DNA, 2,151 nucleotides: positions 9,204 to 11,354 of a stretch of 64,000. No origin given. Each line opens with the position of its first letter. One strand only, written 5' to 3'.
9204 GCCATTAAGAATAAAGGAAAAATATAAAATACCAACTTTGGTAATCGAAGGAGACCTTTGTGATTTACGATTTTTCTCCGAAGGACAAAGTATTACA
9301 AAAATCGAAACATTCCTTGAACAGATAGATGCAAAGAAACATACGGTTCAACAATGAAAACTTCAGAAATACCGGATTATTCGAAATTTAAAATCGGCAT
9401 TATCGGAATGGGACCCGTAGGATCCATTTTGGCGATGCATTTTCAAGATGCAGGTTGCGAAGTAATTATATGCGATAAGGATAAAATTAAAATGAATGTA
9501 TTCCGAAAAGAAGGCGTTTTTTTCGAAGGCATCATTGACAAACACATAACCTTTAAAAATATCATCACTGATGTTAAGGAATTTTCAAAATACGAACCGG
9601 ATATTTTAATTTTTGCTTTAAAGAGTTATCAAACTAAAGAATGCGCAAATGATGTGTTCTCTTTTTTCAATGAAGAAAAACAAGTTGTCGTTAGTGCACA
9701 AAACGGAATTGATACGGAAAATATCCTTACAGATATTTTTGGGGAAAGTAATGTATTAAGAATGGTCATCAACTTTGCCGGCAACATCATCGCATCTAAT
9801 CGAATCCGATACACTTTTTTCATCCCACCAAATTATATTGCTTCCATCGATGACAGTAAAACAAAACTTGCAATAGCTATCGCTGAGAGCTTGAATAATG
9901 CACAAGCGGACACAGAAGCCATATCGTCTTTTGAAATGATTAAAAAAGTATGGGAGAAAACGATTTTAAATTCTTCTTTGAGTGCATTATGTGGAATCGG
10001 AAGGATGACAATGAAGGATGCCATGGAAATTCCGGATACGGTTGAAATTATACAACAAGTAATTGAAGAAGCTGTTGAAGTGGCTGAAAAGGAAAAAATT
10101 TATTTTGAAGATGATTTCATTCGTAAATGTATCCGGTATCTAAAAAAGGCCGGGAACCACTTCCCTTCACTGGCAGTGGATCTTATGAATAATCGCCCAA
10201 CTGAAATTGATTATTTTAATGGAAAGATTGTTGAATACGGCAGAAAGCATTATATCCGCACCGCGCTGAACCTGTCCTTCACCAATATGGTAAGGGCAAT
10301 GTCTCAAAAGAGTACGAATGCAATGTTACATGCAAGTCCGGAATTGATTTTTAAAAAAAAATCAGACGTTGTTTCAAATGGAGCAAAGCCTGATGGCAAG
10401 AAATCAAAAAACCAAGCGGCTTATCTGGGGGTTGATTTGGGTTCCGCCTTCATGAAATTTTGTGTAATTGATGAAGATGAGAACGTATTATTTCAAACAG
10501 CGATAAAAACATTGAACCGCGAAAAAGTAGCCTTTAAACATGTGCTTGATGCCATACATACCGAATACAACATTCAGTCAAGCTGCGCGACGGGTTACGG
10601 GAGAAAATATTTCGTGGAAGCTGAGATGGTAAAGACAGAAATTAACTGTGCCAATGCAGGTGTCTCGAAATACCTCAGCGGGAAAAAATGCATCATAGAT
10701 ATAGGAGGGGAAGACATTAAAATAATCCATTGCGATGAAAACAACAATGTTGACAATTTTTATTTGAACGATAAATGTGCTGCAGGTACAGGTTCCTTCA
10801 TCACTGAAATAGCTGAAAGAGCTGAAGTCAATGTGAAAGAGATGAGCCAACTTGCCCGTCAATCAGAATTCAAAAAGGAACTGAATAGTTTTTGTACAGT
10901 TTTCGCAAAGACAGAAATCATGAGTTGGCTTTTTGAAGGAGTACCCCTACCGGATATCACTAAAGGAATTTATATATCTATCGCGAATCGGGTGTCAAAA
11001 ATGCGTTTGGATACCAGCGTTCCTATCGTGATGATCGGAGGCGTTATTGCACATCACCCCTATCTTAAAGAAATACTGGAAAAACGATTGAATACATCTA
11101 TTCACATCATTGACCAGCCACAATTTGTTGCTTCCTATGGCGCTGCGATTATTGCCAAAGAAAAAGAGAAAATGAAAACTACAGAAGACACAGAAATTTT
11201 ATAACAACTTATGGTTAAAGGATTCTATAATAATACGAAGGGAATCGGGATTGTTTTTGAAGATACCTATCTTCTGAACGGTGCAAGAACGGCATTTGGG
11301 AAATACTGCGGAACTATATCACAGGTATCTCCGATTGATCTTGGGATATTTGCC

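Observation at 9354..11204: Ketopantoate-reductase-like domain fused to a [4Fe-4S] activase ATPase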

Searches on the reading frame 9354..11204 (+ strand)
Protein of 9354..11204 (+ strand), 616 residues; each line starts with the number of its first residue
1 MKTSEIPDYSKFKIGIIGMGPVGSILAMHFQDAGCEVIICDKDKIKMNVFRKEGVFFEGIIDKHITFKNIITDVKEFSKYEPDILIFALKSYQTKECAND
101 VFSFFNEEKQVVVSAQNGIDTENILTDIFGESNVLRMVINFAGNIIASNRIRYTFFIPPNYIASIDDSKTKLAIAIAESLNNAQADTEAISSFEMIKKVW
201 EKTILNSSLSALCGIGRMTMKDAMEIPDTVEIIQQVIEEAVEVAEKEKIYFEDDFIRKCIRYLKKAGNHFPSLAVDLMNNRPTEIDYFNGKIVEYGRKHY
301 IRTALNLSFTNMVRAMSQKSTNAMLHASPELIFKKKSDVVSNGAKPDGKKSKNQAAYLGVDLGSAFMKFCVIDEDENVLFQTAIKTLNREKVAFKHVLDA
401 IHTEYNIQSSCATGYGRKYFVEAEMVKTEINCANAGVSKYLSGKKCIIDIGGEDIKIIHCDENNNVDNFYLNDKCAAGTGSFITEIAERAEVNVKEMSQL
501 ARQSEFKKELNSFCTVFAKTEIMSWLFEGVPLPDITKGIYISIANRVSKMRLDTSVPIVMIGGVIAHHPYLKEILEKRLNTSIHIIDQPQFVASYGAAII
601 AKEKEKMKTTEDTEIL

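Call 3: search_protein_families(library=pfam, proteins=[window:9354-11204:+], max_evalue=0.01)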
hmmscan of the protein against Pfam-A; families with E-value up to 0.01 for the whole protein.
window:9354-11204:+ (616 aa): 10 families
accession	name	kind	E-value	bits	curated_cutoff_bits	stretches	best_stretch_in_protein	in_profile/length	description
PF01869.26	BcrAD_BadFG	-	9e-38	130.8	31.5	1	358-601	1-271/271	BadF/BadG/BcrA/BcrD ATPase family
PF08546.17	ApbA_C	-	2.6e-28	99.3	22.7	1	195-316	2-124/125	Ketopantoate reductase PanE/ApbA C terminal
PF02558.23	ApbA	-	6.5e-21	75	22.2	1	14-154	1-138/150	Ketopantoate reductase PanE/ApbA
PF03807.23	F420_oxidored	-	4.2e-07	30.9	21.6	1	13-118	1-94/94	NADP oxidoreductase coenzyme F420-dependent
PF03446.21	NAD_binding_2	-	2.1e-05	25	21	1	13-112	1-90/161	NAD binding domain of 6-phosphogluconate dehydrogenase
PF01210.29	NAD_Gly3P_dh_N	-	3e-05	24.5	23.1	1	13-123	1-110/158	NAD-dependent glycerol-3-phosphate dehydrogenase N-terminus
PF03721.20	UDPG_MGDP_dh_N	-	0.00016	21.8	27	1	13-54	2-43/187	UDP-glucose/GDP-mannose dehydrogenase family, NAD binding domain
PF02826.25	2-Hacid_dh_C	-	0.00048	20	25.1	1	8-48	33-73/178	D-isomer specific 2-hydroxyacid dehydrogenase, NAD binding domain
PF02254.24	TrkA_N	-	0.0025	18.5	23.8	0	15-70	2-54/116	TrkA-N domain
PF00899.27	ThiF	-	0.0041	16.7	28.1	0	10-48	19-58/238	ThiF family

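Call 4: search_protein_families(library=ncbifam, proteins=[window:9354-11204:+], max_evalue=0.01)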
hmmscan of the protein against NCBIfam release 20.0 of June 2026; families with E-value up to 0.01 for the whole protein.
window:9354-11204:+ (616 aa): 31 families (the best 25 are shown)
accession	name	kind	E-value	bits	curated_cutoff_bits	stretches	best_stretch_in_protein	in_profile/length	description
TIGR00241.1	CoA_E_activ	domain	8.9e-52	176.1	125.4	1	358-600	3-248/248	acyl-CoA dehydratase activase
TIGR00745.1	apbA_panE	subfamily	1.7e-43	149.1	141.35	1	13-318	1-303/305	2-dehydropantoate 2-reductase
NF005088.0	PRK06522.1-2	subfamily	5e-39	134.2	371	1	13-318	2-303/308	2-dehydropantoate 2-reductase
NF005092.1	PRK06522.2-3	equivalog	2.3e-32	112.4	500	1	13-316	2-294/296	2-dehydropantoate 2-reductase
NF005091.0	PRK06522.2-2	equivalog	1.9e-31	109.4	252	1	13-319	3-299/302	2-dehydropantoate 2-reductase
TIGR02259.1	benz_CoA_red_A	equivalog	5.7e-25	87.9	578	1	401-546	224-370/432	benzoyl-CoA reductase subunit A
TIGR03192.1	benz_CoA_bzdQ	equivalog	7.6e-24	84.7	380.2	1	358-580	35-264/293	benzoyl-CoA reductase, bzd-type, subunit Q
TIGR03286.1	methan_mark_15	hypoth_equivalog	4.8e-23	81.8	455.75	1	352-601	141-401/404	methanogenesis marker 15 protein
NF006083.0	PRK08229.1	equivalog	4.8e-20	71.8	371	2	11-249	2-231/341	2-dehydropantoate 2-reductase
NF005087.0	PRK06522.1-1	equivalog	5.2e-20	71.7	351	1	13-320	2-292/296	2-dehydropantoate 2-reductase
NF009543.0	PRK12921.1-5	equivalog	8.1e-20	71.2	339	1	13-315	2-301/305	oxidoreductase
NF004887.0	PRK06249.1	equivalog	2e-19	70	360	1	11-297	5-291/316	putative 2-dehydropantoate 2-reductase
NF009541.0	PRK12921.1-1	equivalog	5.1e-18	65.4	338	1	12-315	6-291/297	oxidoreductase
TIGR02261.1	benz_CoA_red_D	equivalog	2.9e-17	62.7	312.85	1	440-598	93-255/262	benzoyl-CoA reductase subunit D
NF005089.0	PRK06522.1-4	subfamily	1.1e-16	61.1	223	2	162-319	166-320/326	2-dehydropantoate 2-reductase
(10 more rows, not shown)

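Call 7: find_homologous_proteins(query=window:9354-11201:+, max_evalue=0.00001)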
Query window:9354-11201:+ (616 aa): 715 proteins with E <= 0.00001 among 8000 candidates; the best 120 are listed.
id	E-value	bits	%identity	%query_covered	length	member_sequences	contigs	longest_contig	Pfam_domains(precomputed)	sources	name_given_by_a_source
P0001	1.3e-292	990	72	99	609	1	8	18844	PF01869.27,PF02254.25,PF02558.23,PF01210.30,PF08546.18,PF03807.24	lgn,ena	-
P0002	1.1e-291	987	73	98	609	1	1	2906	PF01869.27,PF02254.25,PF02558.23,PF01210.30,PF08546.18,PF03807.24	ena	-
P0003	6.1e-291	984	73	98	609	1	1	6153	PF01869.27,PF02254.25,PF02558.23,PF01210.30,PF08546.18,PF03807.24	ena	-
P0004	6.1e-291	984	73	98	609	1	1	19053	PF01869.27,PF02254.25,PF02558.23,PF01210.30,PF08546.18,PF03807.24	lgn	-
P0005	7.5e-291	984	73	98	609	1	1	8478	PF01869.27,PF02254.25,PF02558.23,PF01210.30,PF08546.18,PF03807.24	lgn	-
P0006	2.0e-290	983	73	98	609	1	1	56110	PF01869.27,PF02254.25,PF02558.23,PF01210.30,PF08546.18,PF03807.24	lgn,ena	-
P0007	9.4e-284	961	70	100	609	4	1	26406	PF01869.27,PF02254.25,PF02558.23,PF01210.30,PF08546.18,PF03807.24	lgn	-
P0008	3.8e-248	843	62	98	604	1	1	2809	PF01869.27,PF02558.23,PF01210.30,PF08546.18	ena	-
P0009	1.8e-247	841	60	98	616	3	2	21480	PF01869.27,PF02558.23,PF08546.18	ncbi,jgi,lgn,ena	-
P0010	3.3e-247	840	62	96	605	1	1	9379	PF01869.27,PF02558.23,PF08546.18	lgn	-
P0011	1.2e-245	835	61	99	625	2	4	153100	PF01869.27,PF02558.23,PF03721.21,PF08546.18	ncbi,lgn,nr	ncbi:MAG: 2-dehydropantoate 2-reductase [Saprospiraceae bacterium]|nr:2-dehydropantoate 2-reductase 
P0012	3.4e-245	833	61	98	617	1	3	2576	PF01869.27,PF02558.23,PF03446.22,PF01210.30,PF03721.21,PF08546.18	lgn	-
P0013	7.8e-244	829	61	98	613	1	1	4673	PF01869.27,PF02558.23,PF08546.18,PF03807.24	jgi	-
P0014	8.4e-244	829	62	99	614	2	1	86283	PF01869.27,PF02558.23,PF03446.22,PF08546.18,PF03807.24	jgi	jgi:(R)-2-hydroxyacyl-CoA dehydratese activating ATPase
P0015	1.0e-242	825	62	96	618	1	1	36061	PF01869.27,PF02558.23,PF03721.21,PF08546.18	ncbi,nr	ncbi:MAG: 2-dehydropantoate 2-reductase [Bacteroidetes bacterium]|nr:2-dehydropantoate 2-reductase [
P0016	1.3e-242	825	60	96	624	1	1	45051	PF01869.27,PF02558.23,PF08546.18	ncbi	-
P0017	9.7e-242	822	60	98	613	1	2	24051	PF01869.27,PF02558.23,PF03721.21,PF08546.18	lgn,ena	-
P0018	1.2e-241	822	61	98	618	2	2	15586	PF01869.27,PF02558.23,PF08546.18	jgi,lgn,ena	-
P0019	1.1e-240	818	60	99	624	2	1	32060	PF01869.27,PF02558.23,PF03446.22,PF02826.26,PF03721.21,PF08546.18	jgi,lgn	-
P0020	1.2e-240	818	60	98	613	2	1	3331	PF01869.27,PF02558.23,PF03721.21,PF08546.18,PF03807.24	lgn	-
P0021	1.4e-240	818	61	96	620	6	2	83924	PF01869.27,PF02558.23,PF03721.21,PF08546.18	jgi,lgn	jgi:2-dehydropantoate 2-reductase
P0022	3.2e-240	817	59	98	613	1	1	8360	PF01869.27,PF02558.23,PF08546.18,PF03807.24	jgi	jgi:2-dehydropantoate 2-reductase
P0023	5.0e-240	816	61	97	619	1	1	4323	PF01869.27,PF02558.23,PF01210.30,PF03721.21,PF08546.18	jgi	jgi:2-dehydropantoate 2-reductase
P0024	5.1e-240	816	63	96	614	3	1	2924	PF01869.27,PF02558.23,PF08546.18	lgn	-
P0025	1.0e-239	815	59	96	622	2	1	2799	PF01869.27,PF02558.23,PF03446.22,PF03721.21,PF08546.18,PF03807.24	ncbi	-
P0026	1.1e-239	815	60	96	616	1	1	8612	PF01869.27,PF02558.23,PF03721.21,PF08546.18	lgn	-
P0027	7.0e-239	813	59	96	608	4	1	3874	PF01869.27,PF02558.23,PF03721.21,PF08546.18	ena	-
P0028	1.1e-238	812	60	97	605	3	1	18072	PF01869.27,PF02558.23,PF08546.18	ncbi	-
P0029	1.5e-238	811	59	99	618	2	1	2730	PF01869.27,PF02558.23,PF03721.21,PF08546.18,PF03807.24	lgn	-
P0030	2.1e-238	811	60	96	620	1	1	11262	PF01869.27,PF02558.23,PF03721.21,PF08546.18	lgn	-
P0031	2.1e-238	811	60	97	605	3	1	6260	PF01869.27,PF02558.23,PF08546.18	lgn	-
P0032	2.1e-238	811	59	98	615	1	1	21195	PF01869.27,PF02558.23,PF08546.18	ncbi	-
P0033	2.7e-238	811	59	94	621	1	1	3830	PF01869.27,PF02558.23,PF03721.21,PF08546.18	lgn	-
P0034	2.7e-238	811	59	97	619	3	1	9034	PF01869.27,PF02558.23,PF03721.21,PF08546.18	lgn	-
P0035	4.6e-238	810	59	96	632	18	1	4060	PF01869.27,PF02558.23,PF03721.21,PF08546.18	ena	-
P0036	4.7e-238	810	60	96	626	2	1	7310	PF01869.27,PF02558.23,PF03721.21,PF08546.18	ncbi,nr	ncbi:MAG: 2-dehydropantoate 2-reductase [Calditrichaeota bacterium]|nr:MAG: 2-dehydropantoate 2-redu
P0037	4.9e-238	810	61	96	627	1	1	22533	PF01869.27,PF02558.23,PF03446.22,PF03721.21,PF08546.18,PF03807.24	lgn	-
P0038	8.5e-238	809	57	99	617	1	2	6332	PF01869.27,PF02558.23,PF03721.21,PF08546.18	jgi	jgi:2-dehydropantoate 2-reductase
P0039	1.3e-237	808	58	96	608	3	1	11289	PF01869.27,PF02558.23,PF03721.21,PF08546.18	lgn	-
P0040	1.9e-237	808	59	97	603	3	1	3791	PF01869.27,PF02558.23,PF08546.18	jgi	jgi:2-dehydropantoate 2-reductase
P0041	2.4e-237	807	57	96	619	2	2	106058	PF01869.27,PF02558.23,PF03721.21,PF08546.18,PF03807.24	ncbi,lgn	-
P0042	2.5e-237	807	60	96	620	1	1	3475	PF01869.27,PF02558.23,PF03446.22,PF03721.21,PF08546.18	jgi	jgi:2-dehydropantoate 2-reductase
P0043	2.7e-237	807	59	98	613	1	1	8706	PF01869.27,PF02558.23,PF01210.30,PF03721.21,PF08546.18,PF03807.24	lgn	-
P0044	2.8e-237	807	61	96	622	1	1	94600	PF01869.27,PF02558.23,PF03721.21,PF08546.18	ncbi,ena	-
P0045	3.0e-237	807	58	96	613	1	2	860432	PF01869.27,PF02558.23,PF08546.18,PF03807.24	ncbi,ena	-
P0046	3.5e-237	807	59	92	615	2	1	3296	PF01869.27,PF02558.23,PF03721.21,PF08546.18,PF03807.24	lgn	-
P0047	4.5e-237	807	60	97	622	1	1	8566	PF01869.27,PF02558.23,PF03446.22,PF03721.21,PF08546.18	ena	-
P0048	6.6e-237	806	59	98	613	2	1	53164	PF01869.27,PF02558.23,PF03446.22,PF08546.18,PF03807.24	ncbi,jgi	jgi:2-dehydropantoate 2-reductase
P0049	9.3e-237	806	58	96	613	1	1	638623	PF01869.27,PF02558.23,PF03446.22,PF01210.30,PF08546.18,PF03807.24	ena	-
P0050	1.0e-236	805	59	98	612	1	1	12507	PF01869.27,PF02558.23,PF03721.21,PF08546.18,PF03807.24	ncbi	ncbi:MAG TPA: 2-dehydropantoate 2-reductase [Chitinophagaceae bacterium]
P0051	2.0e-236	804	57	100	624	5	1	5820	PF01869.27,PF02558.23,PF03721.21,PF08546.18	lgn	-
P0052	2.1e-236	804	59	99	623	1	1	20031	PF01869.27,PF02558.23,PF03446.22,PF08546.18,PF03807.24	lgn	-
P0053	2.1e-236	804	59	96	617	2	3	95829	PF01869.27,PF02558.23,PF03721.21,PF08546.18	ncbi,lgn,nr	ncbi:MAG: 2-dehydropantoate 2-reductase [Ignavibacteria bacterium]|nr:2-dehydropantoate 2-reductase 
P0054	2.6e-236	804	58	96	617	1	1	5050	PF01869.27,PF02558.23,PF03721.21,PF08546.18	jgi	jgi:2-dehydropantoate 2-reductase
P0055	2.9e-236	804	59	95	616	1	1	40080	PF01869.27,PF02558.23,PF08546.18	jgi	jgi:2-dehydropantoate 2-reductase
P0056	3.1e-236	804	59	96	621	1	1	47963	PF01869.27,PF02558.23,PF03721.21,PF08546.18,PF03807.24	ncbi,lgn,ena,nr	ncbi:MAG: 2-dehydropantoate 2-reductase [Cytophagales bacterium]|nr:2-dehydropantoate 2-reductase [C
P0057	3.2e-236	804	59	96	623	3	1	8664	PF01869.27,PF02558.23,PF08546.18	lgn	-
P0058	3.4e-236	804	60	98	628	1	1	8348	PF01869.27,PF02558.23,PF08546.18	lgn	-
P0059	3.8e-236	804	60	96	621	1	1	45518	PF01869.27,PF02558.23,PF03721.21,PF08546.18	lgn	-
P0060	3.9e-236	803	59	96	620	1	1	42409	PF01869.27,PF02558.23,PF03721.21,PF08546.18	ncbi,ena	-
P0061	9.9e-236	802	60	97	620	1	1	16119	PF01869.27,PF02558.23,PF08546.18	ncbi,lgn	-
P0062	1.0e-235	802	59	98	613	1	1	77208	PF01869.27,PF02558.23,PF08546.18,PF03807.24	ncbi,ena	-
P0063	1.0e-235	802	60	97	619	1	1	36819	PF01869.27,PF02558.23,PF03721.21,PF08546.18,PF03807.24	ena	-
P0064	1.1e-235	802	59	98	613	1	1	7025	PF01869.27,PF02558.23,PF08546.18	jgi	jgi:2-dehydropantoate 2-reductase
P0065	1.3e-235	802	59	98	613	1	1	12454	PF01869.27,PF02558.23,PF08546.18,PF03807.24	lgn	-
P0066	1.7e-235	801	59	96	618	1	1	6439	PF01869.27,PF00899.28,PF02558.23,PF03446.22,PF01210.30,PF03721.21,PF08546.18,PF03807.24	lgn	-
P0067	2.3e-235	801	60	96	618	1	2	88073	PF01869.27,PF02558.23,PF03721.21,PF08546.18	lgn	-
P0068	2.8e-235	801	59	96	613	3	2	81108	PF01869.27,PF02558.23,PF08546.18,PF03807.24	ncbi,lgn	-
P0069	3.2e-235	800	60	96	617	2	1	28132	PF01869.27,PF02558.23,PF08546.18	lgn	-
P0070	5.5e-235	800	59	98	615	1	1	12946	PF01869.27,PF02558.23,PF08546.18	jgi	-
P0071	6.0e-235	800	60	96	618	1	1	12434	PF01869.27,PF02558.23,PF03721.21,PF08546.18,PF03807.24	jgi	jgi:2-dehydropantoate 2-reductase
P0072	7.6e-235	799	59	96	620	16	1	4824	PF01869.27,PF02558.23,PF03721.21,PF08546.18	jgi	jgi:2-dehydropantoate 2-reductase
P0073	8.8e-235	799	60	96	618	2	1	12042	PF01869.27,PF02558.23,PF04358.20,PF03721.21,PF08546.18,PF03807.24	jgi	jgi:2-dehydropantoate 2-reductase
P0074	1.1e-234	799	59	97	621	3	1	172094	PF01869.27,PF02558.23,PF03721.21,PF08546.18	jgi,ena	jgi:2-dehydropantoate 2-reductase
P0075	1.8e-234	798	57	96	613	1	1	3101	PF01869.27,PF02558.23,PF03446.22,PF01210.30,PF08546.18,PF03807.24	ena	-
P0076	2.2e-234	798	59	97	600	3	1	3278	PF01869.27,PF02558.23,PF08546.18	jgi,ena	-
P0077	2.5e-234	798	59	96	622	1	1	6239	PF01869.27,PF02558.23,PF03721.21,PF08546.18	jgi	-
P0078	1.6e-233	795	59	96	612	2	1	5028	PF01869.27,PF02558.23,PF03721.21,PF08546.18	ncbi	-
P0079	2.1e-233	794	59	96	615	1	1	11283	PF01869.27,PF02558.23,PF03721.21,PF08546.18,PF03807.24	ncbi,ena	-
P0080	3.3e-233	794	57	96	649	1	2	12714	PF01869.27,PF02558.23,PF03721.21,PF08546.18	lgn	-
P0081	3.6e-233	794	58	99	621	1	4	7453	PF01869.27,PF02558.23,PF03721.21,PF08546.18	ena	-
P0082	5.8e-233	793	57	94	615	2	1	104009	PF01869.27,PF02558.23,PF03446.22,PF03721.21,PF08546.18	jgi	-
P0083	6.7e-233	793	59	96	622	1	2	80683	PF01869.27,PF02558.23,PF03721.21,PF08546.18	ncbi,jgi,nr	ncbi:MAG: 2-dehydropantoate 2-reductase [Ignavibacteriae bacterium]|nr:MAG: 2-dehydropantoate 2-redu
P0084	8.0e-233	793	59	96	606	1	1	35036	PF01869.27,PF02558.23,PF03446.22,PF03721.21,PF08546.18,PF03807.24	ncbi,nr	ncbi:MAG: 2-dehydropantoate 2-reductase [Bacteroidetes bacterium]|nr:MAG: 2-dehydropantoate 2-reduct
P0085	1.4e-232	792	58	96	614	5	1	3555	PF01869.27,PF02558.23,PF03721.21,PF08546.18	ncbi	-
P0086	1.6e-232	792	59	96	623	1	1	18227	PF01869.27,PF02558.23,PF03721.21,PF08546.18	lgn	-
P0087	1.6e-232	792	58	96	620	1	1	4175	PF01869.27,PF02558.23,PF03721.21,PF08546.18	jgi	jgi:2-dehydropantoate 2-reductase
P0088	2.3e-232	791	59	96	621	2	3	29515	PF01869.27,PF02558.23,PF03721.21,PF08546.18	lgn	-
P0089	2.3e-232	791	58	95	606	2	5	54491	PF01869.27,PF02558.23,PF28192.1,PF08546.18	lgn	-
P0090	6.2e-232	790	58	97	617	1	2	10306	PF01869.27,PF02558.23,PF03446.22,PF01210.30,PF03721.21,PF08546.18,PF03807.24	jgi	-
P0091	9.2e-232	789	59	96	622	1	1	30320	PF01869.27,PF02558.23,PF03721.21,PF08546.18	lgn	-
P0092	1.2e-231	789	58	96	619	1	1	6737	PF01869.27,PF02558.23,PF03446.22,PF28192.1,PF08546.18,PF03807.24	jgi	jgi:2-dehydropantoate 2-reductase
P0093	1.6e-231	788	57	98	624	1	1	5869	PF01869.27,PF02558.23,PF03721.21,PF08546.18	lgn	-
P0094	1.7e-231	788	57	99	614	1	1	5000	PF01869.27,PF02558.23,PF03446.22,PF03721.21,PF08546.18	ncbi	-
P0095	2.6e-231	788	57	96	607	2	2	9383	PF01869.27,PF02558.23,PF08546.18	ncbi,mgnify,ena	ncbi:MAG: 2-dehydropantoate 2-reductase [Bacteroidota bacterium]|mgnify:CR=1 FL=1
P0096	3.3e-231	787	59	96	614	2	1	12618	PF01869.27,PF02558.23,PF03721.21,PF08546.18,PF03807.24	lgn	-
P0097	5.2e-231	787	58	95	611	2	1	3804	PF01869.27,PF02558.23,PF08546.18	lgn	-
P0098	5.5e-231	786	59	96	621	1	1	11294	PF01869.27,PF02558.23,PF03446.22,PF03721.21,PF08546.18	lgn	-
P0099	1.1e-230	785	60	96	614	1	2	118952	PF01869.27,PF02558.23,PF03721.21,PF08546.18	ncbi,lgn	ncbi:MAG: hypothetical protein Kow0027_01160 [Saprospiraceae bacterium]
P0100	1.2e-230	785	59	95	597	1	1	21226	PF01869.27,PF02558.23,PF08546.18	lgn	-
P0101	1.2e-230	785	58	96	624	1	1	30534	PF01869.27,PF02558.23,PF03721.21,PF08546.18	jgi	-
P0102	1.4e-230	785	59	96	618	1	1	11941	PF01869.27,PF02558.23,PF03446.22,PF03721.21,PF08546.18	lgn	-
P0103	1.5e-230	785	59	95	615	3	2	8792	PF01869.27,PF02558.23,PF08546.18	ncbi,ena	-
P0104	1.6e-230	785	57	97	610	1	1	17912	PF01869.27,PF02558.23,PF08546.18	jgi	jgi:2-dehydropantoate 2-reductase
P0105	2.5e-230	784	60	98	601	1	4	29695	PF01869.27,PF02558.23,PF03721.21,PF08546.18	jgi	jgi:2-dehydropantoate 2-reductase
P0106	2.5e-230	784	59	96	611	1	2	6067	PF01869.27,PF02558.23,PF03446.22,PF03721.21,PF08546.18,PF03807.24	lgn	-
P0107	4.1e-230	784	57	97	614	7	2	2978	PF01869.27,PF02558.23,PF08546.18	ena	-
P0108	4.3e-230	784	58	96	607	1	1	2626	PF01869.27,PF02558.23,PF03721.21,PF08546.18,PF03807.24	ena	-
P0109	5.0e-230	783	59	98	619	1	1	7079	PF01869.27,PF02558.23,PF08546.18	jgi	jgi:2-dehydropantoate 2-reductase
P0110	5.6e-230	783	58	98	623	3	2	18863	PF01869.27,PF02558.23,PF03721.21,PF08546.18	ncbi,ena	ncbi:MAG: 2-dehydropantoate 2-reductase [Ignavibacteria bacterium]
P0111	7.3e-230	783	59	96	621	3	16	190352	PF01869.27,PF02558.23,PF03446.22,PF03721.21,PF08546.18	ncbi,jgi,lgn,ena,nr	ncbi:MAG: 2-dehydropantoate 2-reductase [Bacteroidetes bacterium]|nr:2-dehydropantoate 2-reductase [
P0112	1.0e-229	782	57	96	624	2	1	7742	PF01869.27,PF02558.23,PF08546.18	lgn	-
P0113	1.1e-229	782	58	96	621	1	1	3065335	PF01869.27,PF02558.23,PF03721.21,PF08546.18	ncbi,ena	-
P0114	1.6e-229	782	59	96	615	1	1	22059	PF01869.27,PF02558.23,PF08546.18,PF03807.24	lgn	-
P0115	1.8e-229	781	58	98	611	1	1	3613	PF01869.27,PF02558.23,PF08546.18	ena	-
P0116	2.0e-229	781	58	99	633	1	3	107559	PF01869.27,PF02558.23,PF03721.21,PF08546.18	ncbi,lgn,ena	-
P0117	2.7e-229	781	59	98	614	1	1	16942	PF01869.27,PF02558.23,PF03446.22,PF03721.21,PF08546.18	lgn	-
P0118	3.3e-229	781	58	95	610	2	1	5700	PF01869.27,PF02558.23,PF08546.18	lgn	-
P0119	3.6e-229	780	59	98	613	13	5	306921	PF01869.27,PF02558.23,PF08546.18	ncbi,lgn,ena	-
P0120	3.7e-229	780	58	97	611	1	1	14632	PF01869.27,PF02558.23,PF03721.21,PF08546.18,PF03807.24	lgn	-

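Call 9: find_related_loci(query=window:9354-11201:+, collection=genome_contigs, flank=10000)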
Query window:9354-11201:+ (616 aa) in genome_contigs; peptide patterns used: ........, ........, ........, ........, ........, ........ (x = any residue, [..] = any of these).
55 stretches matched a pattern, but none encodes a relative of the query by tblastn (E <= 1e-3).
